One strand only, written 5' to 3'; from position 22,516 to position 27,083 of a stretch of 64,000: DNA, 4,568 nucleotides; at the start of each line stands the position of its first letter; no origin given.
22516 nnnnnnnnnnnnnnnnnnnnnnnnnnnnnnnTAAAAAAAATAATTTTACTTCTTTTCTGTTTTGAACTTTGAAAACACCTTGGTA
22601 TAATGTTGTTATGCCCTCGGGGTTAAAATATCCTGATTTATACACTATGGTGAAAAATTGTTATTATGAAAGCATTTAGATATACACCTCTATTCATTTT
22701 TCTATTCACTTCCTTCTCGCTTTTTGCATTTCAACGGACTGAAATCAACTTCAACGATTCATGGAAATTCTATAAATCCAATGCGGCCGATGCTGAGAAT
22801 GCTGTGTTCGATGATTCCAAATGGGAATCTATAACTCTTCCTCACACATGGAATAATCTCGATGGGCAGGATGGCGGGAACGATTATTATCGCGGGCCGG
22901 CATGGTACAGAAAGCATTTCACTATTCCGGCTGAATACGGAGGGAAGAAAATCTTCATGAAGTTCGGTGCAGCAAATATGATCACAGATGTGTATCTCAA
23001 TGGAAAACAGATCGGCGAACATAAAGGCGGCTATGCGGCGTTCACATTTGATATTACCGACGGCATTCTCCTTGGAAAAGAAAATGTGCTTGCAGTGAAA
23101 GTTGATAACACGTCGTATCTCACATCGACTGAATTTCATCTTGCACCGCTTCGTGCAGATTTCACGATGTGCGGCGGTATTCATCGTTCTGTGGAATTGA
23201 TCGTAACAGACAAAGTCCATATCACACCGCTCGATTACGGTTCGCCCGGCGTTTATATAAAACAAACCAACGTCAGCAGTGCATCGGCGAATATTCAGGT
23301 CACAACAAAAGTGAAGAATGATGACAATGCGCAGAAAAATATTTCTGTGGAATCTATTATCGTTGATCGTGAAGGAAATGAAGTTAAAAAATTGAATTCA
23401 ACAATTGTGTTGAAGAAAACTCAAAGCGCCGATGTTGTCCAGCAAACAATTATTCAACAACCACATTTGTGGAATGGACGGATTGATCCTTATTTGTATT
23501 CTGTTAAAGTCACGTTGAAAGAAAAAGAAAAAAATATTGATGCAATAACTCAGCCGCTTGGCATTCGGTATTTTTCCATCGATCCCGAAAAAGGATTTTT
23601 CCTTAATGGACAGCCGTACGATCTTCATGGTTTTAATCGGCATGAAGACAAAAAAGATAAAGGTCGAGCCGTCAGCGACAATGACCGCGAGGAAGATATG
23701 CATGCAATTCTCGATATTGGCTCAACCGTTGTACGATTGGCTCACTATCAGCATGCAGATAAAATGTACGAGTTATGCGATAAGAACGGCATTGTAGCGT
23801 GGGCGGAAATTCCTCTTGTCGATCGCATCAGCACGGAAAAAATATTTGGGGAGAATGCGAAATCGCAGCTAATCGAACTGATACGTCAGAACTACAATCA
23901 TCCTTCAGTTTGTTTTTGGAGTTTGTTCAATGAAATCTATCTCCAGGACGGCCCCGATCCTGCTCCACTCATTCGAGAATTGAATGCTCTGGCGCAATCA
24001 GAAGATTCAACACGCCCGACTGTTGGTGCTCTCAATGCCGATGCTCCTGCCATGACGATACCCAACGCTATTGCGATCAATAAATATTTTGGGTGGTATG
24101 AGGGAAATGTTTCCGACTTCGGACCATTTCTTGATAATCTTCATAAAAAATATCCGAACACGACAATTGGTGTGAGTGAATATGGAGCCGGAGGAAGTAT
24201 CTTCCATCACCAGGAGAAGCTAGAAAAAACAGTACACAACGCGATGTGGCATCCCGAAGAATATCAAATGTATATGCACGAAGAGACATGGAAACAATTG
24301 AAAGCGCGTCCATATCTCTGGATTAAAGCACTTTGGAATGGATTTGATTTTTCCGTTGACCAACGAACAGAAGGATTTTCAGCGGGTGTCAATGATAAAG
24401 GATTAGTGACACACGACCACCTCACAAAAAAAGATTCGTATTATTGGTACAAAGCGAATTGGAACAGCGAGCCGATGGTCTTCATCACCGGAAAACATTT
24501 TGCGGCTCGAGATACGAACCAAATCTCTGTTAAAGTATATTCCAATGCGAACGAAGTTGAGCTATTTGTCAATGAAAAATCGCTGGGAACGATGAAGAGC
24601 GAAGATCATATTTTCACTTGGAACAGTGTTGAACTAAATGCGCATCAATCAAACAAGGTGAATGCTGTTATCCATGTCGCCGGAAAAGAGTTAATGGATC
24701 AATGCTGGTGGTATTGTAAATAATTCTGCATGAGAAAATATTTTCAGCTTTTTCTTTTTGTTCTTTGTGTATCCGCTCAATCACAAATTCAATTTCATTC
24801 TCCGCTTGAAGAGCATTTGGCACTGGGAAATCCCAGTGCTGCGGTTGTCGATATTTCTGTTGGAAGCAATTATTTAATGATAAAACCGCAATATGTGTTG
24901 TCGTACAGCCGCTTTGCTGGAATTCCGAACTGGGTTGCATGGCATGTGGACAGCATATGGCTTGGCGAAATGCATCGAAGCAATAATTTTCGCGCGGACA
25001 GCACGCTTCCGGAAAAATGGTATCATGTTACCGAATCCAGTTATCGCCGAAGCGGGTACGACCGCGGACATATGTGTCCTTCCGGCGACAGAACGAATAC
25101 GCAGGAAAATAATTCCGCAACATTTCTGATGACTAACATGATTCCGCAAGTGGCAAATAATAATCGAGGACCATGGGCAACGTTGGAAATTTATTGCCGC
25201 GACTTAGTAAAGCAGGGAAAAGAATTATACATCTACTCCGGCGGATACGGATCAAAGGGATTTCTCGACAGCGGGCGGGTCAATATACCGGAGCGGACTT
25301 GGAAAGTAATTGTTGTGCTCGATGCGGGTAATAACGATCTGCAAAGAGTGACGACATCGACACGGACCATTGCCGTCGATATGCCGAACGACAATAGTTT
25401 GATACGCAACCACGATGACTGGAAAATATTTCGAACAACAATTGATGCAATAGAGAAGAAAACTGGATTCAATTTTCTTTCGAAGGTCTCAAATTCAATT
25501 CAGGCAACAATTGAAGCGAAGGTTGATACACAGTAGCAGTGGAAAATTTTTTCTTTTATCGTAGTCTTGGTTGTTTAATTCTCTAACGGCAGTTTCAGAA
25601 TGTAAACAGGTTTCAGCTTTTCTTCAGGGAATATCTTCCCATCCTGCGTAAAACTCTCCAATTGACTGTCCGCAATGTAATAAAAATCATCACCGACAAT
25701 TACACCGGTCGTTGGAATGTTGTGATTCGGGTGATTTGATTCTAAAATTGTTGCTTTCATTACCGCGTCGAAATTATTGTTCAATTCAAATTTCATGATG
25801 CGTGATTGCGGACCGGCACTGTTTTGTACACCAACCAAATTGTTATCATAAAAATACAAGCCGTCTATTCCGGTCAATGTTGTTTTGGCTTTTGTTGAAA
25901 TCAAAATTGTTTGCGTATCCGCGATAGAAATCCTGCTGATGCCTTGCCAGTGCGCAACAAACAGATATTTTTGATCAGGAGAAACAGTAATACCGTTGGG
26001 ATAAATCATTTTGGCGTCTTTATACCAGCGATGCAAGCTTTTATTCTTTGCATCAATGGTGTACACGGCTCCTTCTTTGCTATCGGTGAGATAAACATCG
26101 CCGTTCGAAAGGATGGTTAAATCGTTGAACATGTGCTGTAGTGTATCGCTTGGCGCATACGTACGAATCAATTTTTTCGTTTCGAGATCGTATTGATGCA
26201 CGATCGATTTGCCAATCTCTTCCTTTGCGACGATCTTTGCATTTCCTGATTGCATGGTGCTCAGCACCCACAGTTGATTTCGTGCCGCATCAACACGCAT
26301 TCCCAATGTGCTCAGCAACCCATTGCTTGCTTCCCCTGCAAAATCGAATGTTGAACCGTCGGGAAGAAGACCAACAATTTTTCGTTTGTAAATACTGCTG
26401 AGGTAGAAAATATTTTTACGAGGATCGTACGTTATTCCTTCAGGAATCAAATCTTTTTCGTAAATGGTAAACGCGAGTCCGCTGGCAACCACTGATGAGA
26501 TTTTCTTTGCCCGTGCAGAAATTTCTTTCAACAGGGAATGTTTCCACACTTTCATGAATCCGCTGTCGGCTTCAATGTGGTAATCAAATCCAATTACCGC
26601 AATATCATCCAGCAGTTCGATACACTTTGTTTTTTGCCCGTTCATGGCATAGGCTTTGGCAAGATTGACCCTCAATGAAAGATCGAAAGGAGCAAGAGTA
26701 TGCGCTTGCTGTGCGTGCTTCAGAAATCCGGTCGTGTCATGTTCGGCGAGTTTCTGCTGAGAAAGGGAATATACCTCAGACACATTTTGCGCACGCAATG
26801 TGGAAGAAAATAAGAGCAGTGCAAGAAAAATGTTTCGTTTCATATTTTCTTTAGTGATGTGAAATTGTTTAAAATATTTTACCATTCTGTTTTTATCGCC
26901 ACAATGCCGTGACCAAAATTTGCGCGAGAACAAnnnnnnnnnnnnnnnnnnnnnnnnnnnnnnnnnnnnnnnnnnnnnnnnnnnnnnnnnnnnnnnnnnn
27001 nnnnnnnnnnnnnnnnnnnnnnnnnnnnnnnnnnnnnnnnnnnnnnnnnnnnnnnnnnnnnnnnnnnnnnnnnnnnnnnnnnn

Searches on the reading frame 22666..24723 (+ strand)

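Call 30: search_protein_families(library=ncbifam, max_evalue=0.00001, proteins=[window:22666-24723:+])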
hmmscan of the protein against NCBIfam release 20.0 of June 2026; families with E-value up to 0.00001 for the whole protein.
window:22666-24723:+ (685 aa): 12 families
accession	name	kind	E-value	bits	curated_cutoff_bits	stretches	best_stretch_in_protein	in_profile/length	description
NF050095.1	BetGlucuronLacZ4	equivalog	4.5e-220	732.2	950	1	13-670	3-655/666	beta-glucuronidase LacZ4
NF041462.1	GalA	equivalog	4.3e-99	332.7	900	1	34-652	26-625/763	beta-galactosidase GalA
NF041463.1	GalB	equivalog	1.2e-91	307.9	900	1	45-676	92-758/869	beta-galactosidase GalB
NF049877.1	GlucurArabfur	equivalog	5.2e-69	233.1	1800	1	23-678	366-1025/1400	beta-d-glucuronidase/beta-L-arabinofuranosidase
NF007538.0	PRK10150.1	equivalog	1.2e-61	208.8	544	1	26-602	12-598/607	beta-glucuronidase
NF052611.1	beta_gal_Bga2A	equivalog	3.3e-45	154.5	999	1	79-426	115-460/1007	beta-galactosidase, LacZ type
NF007666.0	PRK10340.1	equivalog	1.3e-44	152.4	1284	1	80-424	112-450/1030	beta-galactosidase subunit alpha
NF049891.1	Bet1-4galacdseBT4156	equivalog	7.5e-37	126.7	1700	1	26-423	24-407/946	exo-beta-1,4-galactosidase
NF041100.1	betagal_LacZ_Ttogales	equivalog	7.8e-32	109.9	2000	1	14-424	24-443/1090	beta-galactosidase LacZ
NF007074.0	PRK09525.1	subfamily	1.1e-31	109.5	1221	1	80-424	123-463/1027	beta-galactosidase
NF049890.1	Bet1-4galacdseBT4151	equivalog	6.2e-24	84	1500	1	72-423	102-449/952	exo-beta-1,4-galactosidase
NF045579.1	rhamnoside_JR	domain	3.4e-08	33.7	50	1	56-149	19-111/123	glycosylhydrolase-like jelly roll fold domain-containing protein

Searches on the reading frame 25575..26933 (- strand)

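Call 30: search_protein_families(library=ncbifam, max_evalue=0.00001, proteins=[window:25575-26933:-])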
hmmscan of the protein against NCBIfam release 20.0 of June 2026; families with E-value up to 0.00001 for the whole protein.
window:25575-26933:- (452 aa): 1 family
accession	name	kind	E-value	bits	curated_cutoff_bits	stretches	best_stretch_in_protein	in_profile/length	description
NF052280.1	7_blade_YncE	equivalog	4.9e-06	25.6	400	0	248-336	243-325/338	7-bladed beta-propeller protein YncE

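Call 86: search_protein_families(library=pfam, max_evalue=0.001, proteins=[window:25575-26933:-])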
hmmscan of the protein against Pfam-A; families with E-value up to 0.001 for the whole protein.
window:25575-26933:- (452 aa): 4 families
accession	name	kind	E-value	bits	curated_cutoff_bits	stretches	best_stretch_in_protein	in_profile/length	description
PF08450.18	SGL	-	1.7e-09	38.1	26.3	1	164-327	2-151/246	SMP-30/Gluconolactonase/LRE-like region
PF01731.26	Arylesterase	-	9.3e-08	32.6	21.3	0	306-328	50-72/86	Arylesterase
PF03022.22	MRJP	-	1.5e-05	24.9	19.8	1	208-306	2-106/288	Major royal jelly protein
PF21959.2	DUF6923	-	0.00029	21.1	27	0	203-303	68-167/234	Repeat of unknown function (DUF6923)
